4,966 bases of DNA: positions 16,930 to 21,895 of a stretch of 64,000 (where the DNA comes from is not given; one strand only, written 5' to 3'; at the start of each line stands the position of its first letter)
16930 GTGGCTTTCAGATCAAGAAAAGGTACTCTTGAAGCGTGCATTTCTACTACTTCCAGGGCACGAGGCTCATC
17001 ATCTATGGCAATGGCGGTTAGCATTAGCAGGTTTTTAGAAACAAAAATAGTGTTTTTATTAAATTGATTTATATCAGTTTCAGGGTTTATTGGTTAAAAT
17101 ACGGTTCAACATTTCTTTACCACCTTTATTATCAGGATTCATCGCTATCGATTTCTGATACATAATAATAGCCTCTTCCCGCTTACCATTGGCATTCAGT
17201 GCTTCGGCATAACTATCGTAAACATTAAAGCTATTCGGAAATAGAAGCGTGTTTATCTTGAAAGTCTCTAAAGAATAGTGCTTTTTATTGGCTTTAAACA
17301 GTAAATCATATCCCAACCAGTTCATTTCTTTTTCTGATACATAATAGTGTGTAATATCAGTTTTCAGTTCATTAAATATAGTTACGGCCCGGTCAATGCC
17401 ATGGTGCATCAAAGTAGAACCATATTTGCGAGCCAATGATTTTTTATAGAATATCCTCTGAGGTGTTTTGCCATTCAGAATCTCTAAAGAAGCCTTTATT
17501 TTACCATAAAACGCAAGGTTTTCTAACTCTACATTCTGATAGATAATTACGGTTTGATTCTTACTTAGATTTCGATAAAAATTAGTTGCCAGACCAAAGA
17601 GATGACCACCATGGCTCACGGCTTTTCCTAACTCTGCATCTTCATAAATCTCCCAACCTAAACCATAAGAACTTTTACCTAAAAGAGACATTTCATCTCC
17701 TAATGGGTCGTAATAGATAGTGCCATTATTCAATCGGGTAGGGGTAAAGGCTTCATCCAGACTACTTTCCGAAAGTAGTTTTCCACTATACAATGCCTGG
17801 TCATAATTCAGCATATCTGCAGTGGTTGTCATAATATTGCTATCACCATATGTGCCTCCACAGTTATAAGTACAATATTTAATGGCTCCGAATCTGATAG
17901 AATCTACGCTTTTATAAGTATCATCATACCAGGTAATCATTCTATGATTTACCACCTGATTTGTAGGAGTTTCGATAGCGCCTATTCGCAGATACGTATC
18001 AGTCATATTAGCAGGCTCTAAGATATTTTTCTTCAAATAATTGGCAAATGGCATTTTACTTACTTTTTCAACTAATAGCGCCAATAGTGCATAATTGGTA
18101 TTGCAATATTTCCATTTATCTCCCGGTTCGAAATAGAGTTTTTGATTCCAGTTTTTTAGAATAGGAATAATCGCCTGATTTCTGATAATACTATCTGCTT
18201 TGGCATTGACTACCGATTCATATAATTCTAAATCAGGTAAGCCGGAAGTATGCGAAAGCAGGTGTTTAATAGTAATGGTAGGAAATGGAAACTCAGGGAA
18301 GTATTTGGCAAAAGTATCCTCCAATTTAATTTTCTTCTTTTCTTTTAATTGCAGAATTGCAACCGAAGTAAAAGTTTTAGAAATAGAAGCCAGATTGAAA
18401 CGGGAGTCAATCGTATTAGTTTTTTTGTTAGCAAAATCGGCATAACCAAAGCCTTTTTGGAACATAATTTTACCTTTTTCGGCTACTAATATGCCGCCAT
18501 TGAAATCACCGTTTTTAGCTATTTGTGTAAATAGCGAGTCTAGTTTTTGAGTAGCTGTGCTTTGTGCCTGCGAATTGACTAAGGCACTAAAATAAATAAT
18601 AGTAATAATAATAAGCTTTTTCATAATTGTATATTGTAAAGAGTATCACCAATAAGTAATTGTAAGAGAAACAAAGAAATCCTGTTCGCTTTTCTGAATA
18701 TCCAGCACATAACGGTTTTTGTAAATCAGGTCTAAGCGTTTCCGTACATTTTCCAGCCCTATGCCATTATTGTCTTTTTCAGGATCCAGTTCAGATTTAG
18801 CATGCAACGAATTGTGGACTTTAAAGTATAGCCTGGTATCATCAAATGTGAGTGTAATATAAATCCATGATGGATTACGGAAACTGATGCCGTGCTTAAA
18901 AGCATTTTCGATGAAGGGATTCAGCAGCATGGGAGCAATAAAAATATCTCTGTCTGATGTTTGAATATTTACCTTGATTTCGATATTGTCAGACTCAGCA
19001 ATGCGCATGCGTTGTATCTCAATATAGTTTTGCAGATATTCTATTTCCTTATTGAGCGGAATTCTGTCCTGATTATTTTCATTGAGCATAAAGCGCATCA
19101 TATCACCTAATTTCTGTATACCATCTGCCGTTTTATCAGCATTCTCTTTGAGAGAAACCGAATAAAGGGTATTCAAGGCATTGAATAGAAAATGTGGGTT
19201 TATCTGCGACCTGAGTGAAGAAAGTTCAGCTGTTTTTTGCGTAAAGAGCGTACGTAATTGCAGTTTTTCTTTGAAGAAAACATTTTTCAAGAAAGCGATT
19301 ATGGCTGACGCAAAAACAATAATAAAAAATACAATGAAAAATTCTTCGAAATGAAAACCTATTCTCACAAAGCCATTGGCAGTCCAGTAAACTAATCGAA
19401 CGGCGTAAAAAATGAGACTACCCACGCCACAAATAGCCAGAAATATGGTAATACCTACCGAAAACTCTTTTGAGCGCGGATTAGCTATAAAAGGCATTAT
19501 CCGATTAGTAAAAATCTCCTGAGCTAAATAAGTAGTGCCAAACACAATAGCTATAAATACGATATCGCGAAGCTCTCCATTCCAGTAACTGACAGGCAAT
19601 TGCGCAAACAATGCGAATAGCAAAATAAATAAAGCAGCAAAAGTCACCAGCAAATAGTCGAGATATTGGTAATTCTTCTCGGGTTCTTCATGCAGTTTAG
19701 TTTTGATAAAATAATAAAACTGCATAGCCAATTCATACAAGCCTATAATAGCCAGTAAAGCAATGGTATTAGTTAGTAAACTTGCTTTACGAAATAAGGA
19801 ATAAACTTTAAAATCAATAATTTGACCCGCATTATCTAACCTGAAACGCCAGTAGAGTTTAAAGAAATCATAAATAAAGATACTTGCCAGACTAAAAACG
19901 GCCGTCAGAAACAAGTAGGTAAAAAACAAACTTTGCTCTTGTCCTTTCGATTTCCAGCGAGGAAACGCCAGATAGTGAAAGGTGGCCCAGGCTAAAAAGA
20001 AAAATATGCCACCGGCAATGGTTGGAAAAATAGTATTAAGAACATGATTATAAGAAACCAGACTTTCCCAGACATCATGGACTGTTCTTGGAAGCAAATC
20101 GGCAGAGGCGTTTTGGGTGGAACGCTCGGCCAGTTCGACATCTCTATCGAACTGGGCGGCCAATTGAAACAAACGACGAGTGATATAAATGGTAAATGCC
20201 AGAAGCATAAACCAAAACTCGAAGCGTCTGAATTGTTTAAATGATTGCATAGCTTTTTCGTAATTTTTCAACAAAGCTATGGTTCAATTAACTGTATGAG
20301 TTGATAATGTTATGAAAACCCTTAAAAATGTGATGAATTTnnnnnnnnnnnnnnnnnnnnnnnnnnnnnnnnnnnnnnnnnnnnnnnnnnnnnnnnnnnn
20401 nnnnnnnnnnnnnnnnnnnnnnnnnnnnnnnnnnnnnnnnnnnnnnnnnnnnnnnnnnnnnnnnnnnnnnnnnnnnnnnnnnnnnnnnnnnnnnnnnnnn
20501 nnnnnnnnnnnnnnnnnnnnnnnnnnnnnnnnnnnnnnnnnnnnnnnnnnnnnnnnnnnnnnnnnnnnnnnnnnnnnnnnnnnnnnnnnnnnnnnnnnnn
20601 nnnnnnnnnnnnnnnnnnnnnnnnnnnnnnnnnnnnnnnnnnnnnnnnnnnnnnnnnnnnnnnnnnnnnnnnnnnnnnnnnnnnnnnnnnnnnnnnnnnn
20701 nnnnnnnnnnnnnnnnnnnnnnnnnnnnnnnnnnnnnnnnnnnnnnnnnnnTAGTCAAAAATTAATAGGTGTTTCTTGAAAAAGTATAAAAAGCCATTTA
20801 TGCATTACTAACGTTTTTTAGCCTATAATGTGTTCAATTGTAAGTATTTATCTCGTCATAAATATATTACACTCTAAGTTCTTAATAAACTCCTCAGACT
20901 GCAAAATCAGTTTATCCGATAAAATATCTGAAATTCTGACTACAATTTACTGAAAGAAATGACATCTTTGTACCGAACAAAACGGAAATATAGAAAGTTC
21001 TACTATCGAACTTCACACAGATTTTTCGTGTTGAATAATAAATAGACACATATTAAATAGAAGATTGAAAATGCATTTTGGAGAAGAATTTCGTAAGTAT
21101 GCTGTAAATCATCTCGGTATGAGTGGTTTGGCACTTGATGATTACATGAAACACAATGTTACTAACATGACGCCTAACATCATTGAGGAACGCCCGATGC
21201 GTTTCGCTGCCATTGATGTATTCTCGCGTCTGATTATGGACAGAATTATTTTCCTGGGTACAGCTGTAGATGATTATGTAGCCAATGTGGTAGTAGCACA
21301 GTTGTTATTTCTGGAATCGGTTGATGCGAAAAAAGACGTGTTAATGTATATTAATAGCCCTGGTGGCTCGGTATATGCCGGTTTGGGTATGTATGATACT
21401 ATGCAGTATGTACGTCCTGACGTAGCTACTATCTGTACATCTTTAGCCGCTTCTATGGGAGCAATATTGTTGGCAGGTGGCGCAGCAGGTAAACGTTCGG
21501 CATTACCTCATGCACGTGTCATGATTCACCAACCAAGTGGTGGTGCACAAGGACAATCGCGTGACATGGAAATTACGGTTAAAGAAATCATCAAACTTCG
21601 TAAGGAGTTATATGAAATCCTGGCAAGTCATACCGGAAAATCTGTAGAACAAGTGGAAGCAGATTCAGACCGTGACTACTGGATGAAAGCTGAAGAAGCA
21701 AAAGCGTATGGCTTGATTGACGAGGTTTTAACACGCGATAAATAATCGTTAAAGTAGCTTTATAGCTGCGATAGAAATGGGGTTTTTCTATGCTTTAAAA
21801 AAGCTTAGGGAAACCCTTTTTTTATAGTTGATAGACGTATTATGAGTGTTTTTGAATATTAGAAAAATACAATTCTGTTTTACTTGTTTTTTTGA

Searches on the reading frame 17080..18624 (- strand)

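Call 62: search_protein_families(library=pfam, proteins=[window:17080-18624:-], max_evalue=0.00001)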
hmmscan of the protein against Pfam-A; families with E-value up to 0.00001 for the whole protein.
window:17080-18624:- (514 aa): 1 family
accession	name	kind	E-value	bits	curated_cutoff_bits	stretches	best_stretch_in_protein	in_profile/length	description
PF00144.29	Beta-lactamase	-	2.7e-55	188.3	27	1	28-364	1-309/329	Beta-lactamase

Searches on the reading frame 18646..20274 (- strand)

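Call 62: search_protein_families(library=pfam, proteins=[window:18646-20274:-], max_evalue=0.00001)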
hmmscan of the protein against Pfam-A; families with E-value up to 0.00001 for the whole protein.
window:18646-20274:- (542 aa): 1 family
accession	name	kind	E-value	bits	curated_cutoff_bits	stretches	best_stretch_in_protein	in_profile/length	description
PF06580.19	His_kinase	-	1.7e-26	92.7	25.2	1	349-427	1-79/81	Histidine kinase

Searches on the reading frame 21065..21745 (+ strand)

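Call 54: search_protein_families(library=pfam, proteins=[window:21065-21745:+], max_evalue=0.0001)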
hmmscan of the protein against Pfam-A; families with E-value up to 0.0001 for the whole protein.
window:21065-21745:+ (226 aa): 1 family
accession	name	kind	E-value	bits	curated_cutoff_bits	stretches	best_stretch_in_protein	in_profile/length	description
PF00574.28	CLP_protease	-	2.5e-77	259.3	20.2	1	49-224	6-181/182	Clp protease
